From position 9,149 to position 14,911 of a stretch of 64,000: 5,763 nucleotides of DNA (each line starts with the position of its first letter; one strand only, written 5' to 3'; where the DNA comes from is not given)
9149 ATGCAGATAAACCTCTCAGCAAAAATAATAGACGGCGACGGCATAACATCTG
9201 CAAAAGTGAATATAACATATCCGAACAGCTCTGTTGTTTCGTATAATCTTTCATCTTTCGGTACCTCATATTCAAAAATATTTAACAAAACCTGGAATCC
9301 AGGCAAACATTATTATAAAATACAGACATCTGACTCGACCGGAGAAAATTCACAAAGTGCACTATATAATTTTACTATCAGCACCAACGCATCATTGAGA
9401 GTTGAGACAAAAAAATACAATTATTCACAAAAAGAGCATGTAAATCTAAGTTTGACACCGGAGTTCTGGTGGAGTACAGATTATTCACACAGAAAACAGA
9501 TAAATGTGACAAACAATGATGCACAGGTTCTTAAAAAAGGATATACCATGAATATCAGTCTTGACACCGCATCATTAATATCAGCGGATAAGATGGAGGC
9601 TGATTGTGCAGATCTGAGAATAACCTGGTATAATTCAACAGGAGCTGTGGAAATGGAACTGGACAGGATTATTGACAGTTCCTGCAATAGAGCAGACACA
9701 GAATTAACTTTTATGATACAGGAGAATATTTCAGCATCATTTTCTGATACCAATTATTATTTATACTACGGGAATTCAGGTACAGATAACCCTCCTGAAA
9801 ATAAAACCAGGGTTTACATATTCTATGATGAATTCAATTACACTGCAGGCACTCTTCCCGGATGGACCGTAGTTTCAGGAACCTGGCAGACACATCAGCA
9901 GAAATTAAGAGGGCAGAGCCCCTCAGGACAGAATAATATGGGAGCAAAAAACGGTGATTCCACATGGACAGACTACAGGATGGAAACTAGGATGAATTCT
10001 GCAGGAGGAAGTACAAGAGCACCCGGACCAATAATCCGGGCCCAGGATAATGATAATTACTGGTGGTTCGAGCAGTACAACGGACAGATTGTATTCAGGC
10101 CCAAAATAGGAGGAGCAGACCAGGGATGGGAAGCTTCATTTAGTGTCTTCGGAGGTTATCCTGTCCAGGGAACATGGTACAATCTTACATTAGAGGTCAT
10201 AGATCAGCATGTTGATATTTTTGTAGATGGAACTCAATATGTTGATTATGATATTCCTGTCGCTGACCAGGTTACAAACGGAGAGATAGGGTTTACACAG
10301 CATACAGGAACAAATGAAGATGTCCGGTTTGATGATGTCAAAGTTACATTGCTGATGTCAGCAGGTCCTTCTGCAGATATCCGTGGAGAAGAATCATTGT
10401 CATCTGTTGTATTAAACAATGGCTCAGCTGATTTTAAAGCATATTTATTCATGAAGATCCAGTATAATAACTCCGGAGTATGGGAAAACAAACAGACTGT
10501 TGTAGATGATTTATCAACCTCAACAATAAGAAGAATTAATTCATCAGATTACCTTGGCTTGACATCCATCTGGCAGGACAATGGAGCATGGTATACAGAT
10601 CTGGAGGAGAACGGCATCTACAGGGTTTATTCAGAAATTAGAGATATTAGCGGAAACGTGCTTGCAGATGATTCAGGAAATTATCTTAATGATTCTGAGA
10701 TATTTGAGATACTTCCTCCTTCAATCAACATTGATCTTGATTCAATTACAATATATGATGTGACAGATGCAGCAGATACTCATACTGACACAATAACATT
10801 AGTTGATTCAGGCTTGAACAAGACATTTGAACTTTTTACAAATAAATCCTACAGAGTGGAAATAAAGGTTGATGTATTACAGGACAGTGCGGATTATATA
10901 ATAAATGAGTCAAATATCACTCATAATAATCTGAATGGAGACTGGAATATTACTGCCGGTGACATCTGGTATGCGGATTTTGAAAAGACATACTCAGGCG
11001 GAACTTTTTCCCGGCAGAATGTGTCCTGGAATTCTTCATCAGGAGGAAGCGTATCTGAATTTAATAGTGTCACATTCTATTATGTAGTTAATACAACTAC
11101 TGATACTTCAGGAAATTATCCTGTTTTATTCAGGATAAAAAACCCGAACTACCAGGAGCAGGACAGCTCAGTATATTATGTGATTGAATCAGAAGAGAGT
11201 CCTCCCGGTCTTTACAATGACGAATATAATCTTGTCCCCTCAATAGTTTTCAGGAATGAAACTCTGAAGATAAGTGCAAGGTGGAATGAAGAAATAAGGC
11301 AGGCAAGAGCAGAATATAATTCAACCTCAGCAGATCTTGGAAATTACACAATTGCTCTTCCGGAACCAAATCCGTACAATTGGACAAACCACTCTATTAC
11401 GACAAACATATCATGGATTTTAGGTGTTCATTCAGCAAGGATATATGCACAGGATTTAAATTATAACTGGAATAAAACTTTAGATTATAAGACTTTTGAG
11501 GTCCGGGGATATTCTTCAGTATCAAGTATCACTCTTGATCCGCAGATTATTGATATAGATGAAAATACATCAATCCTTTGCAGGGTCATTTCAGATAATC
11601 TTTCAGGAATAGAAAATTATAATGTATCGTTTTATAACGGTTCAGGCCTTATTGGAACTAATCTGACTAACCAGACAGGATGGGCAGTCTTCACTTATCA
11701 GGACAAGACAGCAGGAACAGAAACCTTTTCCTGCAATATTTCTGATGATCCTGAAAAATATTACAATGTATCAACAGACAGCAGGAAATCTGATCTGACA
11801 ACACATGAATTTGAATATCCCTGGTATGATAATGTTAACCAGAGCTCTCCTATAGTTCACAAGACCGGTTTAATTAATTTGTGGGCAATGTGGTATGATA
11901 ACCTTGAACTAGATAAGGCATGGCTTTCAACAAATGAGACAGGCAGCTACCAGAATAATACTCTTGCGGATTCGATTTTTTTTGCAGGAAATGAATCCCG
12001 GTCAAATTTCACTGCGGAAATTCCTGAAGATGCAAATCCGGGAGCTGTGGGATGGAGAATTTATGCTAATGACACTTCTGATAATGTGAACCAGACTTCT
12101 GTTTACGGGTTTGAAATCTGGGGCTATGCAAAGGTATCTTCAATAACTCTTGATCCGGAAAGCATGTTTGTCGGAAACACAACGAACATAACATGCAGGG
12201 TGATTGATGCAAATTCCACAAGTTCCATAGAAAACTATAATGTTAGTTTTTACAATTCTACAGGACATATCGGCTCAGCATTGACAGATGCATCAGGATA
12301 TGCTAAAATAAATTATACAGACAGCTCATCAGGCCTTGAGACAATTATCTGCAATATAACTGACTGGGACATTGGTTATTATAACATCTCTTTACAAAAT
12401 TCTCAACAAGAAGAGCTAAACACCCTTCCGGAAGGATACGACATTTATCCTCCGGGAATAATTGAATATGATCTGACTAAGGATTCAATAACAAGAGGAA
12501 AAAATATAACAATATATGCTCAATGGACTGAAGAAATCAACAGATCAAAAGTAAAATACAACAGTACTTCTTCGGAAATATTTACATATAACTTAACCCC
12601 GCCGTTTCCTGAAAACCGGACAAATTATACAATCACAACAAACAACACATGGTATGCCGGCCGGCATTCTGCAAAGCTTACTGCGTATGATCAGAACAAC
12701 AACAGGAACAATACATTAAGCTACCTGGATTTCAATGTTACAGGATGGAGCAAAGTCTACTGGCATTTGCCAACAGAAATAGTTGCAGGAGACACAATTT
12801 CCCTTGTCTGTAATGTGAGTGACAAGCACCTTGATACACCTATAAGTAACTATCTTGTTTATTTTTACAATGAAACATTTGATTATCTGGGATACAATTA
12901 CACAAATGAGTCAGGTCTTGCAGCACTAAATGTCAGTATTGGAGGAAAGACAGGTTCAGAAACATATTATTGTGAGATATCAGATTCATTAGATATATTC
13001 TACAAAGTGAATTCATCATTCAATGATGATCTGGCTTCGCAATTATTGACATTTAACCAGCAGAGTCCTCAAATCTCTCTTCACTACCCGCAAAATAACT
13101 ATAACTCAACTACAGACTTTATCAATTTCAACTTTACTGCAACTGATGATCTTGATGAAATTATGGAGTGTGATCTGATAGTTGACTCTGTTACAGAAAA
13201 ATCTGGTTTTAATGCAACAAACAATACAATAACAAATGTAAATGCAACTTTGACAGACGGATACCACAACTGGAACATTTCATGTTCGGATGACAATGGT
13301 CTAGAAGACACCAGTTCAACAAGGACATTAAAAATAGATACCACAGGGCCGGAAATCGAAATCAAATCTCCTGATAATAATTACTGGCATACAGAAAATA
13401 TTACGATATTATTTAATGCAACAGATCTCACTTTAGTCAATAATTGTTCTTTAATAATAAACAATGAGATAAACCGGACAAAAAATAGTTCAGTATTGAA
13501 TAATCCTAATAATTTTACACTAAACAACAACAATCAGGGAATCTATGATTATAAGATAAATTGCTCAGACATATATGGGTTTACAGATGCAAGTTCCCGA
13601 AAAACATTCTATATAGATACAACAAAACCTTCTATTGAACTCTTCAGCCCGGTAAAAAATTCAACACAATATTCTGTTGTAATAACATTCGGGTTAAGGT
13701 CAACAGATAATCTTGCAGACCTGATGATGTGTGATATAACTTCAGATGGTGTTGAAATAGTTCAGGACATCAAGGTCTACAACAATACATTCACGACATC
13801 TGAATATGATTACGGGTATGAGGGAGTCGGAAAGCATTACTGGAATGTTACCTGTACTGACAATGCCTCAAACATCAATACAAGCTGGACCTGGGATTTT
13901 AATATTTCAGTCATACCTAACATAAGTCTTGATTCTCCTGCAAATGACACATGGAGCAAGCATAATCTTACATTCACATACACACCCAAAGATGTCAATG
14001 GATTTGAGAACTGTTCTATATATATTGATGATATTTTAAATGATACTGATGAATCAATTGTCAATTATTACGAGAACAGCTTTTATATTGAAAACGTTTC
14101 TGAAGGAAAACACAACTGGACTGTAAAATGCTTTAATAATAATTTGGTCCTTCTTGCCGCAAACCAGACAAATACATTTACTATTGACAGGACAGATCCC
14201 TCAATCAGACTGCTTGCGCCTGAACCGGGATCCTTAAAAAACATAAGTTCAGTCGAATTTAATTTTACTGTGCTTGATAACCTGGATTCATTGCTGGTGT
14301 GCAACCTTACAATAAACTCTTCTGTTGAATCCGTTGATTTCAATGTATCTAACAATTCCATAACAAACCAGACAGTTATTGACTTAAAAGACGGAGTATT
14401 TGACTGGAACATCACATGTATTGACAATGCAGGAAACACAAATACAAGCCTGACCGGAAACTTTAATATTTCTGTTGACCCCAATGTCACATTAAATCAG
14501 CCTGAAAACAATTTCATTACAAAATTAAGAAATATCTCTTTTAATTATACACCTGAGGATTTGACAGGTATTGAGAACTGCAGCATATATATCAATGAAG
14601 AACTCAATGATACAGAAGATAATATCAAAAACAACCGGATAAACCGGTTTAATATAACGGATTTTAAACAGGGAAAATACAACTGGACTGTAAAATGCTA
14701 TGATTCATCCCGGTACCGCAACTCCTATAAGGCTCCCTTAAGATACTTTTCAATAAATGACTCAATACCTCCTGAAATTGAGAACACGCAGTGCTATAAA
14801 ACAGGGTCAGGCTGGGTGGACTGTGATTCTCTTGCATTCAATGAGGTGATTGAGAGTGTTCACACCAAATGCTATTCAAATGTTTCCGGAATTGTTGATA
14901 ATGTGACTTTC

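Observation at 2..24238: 5'-truncated giant (>8,049 aa) heavily sequon-studded surface protein built from reiterated DUF2341-like/LamG/Ig/CARDB modules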

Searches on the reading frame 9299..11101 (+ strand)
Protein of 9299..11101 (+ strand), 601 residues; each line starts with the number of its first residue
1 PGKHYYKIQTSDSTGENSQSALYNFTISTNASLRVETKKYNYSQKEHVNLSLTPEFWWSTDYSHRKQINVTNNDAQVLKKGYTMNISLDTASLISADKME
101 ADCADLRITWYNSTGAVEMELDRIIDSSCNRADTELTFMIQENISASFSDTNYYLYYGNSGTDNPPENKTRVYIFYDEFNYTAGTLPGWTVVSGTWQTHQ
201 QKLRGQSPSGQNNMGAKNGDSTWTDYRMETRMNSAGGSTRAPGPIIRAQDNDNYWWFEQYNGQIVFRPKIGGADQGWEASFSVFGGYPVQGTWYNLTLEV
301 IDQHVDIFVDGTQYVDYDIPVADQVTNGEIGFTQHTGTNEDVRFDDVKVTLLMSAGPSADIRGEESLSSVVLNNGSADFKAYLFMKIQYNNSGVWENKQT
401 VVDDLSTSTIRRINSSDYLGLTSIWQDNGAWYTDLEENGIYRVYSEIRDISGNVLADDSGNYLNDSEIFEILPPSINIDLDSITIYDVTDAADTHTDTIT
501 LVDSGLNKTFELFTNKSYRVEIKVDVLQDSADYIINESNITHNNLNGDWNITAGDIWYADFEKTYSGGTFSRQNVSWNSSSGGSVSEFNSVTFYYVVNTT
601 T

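Call 18: search_protein_families(library=pfam, proteins=[window:9299-11101:+], max_evalue=0.05)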
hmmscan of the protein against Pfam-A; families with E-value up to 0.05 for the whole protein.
window:9299-11101:+ (601 aa): 2 families
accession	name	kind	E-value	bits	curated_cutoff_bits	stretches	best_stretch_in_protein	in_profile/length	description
PF06439.18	3keto-disac_hyd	-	0.0002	21.9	26.8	1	185-349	10-186/187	3-keto-disaccharide hydrolase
PF10102.14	DUF2341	-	0.00038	21.3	23.4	1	139-191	32-83/84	Domain of unknown function (DUF2341)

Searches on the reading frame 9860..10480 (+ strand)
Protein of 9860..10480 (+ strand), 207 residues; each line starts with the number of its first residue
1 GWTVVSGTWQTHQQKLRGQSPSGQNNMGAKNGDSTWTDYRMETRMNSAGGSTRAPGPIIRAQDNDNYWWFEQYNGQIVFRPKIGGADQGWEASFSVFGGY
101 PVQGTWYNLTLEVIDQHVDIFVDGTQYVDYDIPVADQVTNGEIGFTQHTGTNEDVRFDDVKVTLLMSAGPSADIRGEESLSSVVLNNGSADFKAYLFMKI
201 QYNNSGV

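Call 84: find_homologous_proteins(query=window:9860-10480:+)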
Query window:9860-10480:+: 32 candidates shared short words with the query, none scored E <= 0.001.

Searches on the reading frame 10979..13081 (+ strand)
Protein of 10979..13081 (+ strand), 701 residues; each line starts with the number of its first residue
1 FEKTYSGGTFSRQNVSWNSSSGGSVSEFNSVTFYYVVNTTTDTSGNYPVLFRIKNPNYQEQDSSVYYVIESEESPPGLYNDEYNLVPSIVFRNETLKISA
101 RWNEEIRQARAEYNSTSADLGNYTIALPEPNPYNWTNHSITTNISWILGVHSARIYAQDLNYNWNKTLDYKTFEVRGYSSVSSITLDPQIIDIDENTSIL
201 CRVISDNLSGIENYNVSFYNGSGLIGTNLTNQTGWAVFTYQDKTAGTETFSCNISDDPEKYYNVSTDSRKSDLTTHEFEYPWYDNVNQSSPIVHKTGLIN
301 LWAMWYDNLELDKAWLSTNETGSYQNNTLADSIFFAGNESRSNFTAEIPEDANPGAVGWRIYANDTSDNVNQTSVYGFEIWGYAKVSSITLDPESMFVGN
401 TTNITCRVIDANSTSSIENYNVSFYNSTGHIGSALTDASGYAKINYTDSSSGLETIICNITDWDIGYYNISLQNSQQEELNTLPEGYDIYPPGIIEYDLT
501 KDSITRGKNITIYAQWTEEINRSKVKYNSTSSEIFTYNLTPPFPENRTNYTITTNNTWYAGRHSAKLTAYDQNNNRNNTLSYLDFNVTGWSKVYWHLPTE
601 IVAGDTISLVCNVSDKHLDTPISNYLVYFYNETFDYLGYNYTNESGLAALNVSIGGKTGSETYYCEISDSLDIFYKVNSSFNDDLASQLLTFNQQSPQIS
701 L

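Call 18: search_protein_families(library=pfam, proteins=[window:10979-13081:+], max_evalue=0.05)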
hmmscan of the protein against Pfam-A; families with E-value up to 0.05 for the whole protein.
window:10979-13081:+ (701 aa): 5 families
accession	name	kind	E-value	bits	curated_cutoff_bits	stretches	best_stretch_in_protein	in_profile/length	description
PF16640.11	Big_3_5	-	3e-06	28.2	35.5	2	390-456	2-65/88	Bacterial Ig-like domain (group 3)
PF02369.22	Big_1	-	2.5e-05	24.7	34.9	1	401-462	18-82/93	Bacterial Ig-like domain (group 1)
PF13620.12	CarboxypepD_reg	-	0.0002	22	32.3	0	404-445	2-43/82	Carboxypeptidase regulatory-like domain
PF11974.14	bMG3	-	0.0016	18.8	34.9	0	412-449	23-61/103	Bacterial alpha-2-macroglobulin MG3 domain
PF19076.6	CshA_repeat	-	0.0045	18.1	27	1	365-421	44-100/103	Surface adhesin CshA repetitive domain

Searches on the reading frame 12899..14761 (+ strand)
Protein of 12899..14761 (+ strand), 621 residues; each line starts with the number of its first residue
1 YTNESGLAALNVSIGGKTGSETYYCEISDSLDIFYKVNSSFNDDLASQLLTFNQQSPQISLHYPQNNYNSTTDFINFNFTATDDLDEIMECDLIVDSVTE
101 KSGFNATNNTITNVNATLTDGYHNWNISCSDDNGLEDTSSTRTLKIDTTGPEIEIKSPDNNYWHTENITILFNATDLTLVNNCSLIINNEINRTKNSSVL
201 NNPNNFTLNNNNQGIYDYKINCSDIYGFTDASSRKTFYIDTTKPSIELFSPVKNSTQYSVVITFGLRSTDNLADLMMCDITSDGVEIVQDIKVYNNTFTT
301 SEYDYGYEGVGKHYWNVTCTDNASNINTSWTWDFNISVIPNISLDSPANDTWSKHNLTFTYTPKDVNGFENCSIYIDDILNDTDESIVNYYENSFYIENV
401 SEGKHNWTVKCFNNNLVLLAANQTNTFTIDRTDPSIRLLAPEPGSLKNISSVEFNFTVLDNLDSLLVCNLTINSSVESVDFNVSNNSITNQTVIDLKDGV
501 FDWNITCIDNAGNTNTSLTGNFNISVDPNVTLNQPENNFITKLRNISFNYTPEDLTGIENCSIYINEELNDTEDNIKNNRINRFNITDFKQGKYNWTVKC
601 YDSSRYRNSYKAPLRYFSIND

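Call 18: search_protein_families(library=pfam, proteins=[window:12899-14761:+], max_evalue=0.05)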
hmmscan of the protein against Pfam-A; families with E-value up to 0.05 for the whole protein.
window:12899-14761:+ (621 aa): 4 families
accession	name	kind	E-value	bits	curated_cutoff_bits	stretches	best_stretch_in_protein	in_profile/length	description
PF19077.6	Big_13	-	5.5e-10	40.1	27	1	469-524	42-100/102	Bacterial Ig-like domain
PF22433.2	MtxA_IG-like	-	5.9e-06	26.5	26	0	565-603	31-67/83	Magnetotaxis protein MtxA, Immunoglobulin-like domain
PF13750.12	Big_3_3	-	0.00022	21.4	27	1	391-479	3-84/157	Bacterial Ig-like domain (group 3)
PF21604.3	CRLF2_D1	-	0.011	16.3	27.3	0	353-376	17-40/51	Cytokine receptor-like factor 2-like, D1 domain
